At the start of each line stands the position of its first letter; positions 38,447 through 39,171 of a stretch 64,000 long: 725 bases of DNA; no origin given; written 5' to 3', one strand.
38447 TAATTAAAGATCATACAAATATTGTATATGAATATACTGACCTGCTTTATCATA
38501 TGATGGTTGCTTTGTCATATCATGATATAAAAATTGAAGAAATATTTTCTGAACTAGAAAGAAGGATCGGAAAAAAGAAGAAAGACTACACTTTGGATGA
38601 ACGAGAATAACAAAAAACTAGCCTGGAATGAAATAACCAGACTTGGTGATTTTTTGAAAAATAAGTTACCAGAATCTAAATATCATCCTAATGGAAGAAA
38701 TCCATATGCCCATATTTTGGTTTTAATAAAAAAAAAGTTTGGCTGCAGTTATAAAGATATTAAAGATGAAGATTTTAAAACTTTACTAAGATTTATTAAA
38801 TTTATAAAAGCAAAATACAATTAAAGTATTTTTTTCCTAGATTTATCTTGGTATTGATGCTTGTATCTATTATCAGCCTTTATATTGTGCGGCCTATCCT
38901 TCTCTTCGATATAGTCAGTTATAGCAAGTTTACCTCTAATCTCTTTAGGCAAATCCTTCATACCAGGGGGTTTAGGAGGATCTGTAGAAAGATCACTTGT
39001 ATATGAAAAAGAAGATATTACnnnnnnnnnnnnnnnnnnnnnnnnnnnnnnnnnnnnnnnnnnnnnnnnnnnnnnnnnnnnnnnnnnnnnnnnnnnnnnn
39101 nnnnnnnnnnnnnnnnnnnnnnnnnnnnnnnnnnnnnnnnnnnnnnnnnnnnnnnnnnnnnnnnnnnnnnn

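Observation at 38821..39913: Tandem paralogs of an FmdB-like zinc ribbon split by a ~95-aa inserted domain, with disordered Pro/Lys tails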

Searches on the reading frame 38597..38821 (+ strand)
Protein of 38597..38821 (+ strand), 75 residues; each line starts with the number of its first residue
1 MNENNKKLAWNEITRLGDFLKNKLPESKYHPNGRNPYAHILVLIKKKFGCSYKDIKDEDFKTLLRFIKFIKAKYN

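Call 49: search_protein_families(library=pfam, proteins=[window:38597-38821:+], max_evalue=0.001)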
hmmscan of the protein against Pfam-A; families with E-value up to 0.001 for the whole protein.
window:38597-38821:+ (75 aa): 0 families

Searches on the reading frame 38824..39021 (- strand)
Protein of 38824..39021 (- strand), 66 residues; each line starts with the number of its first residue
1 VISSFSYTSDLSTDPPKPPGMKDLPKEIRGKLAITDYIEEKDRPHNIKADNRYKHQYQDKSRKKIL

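Call 56: search_protein_families(library=pfam, proteins=[window:38824-39021:-], max_evalue=10)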
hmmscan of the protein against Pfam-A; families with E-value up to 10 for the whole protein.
seq(66 aa): 0 families
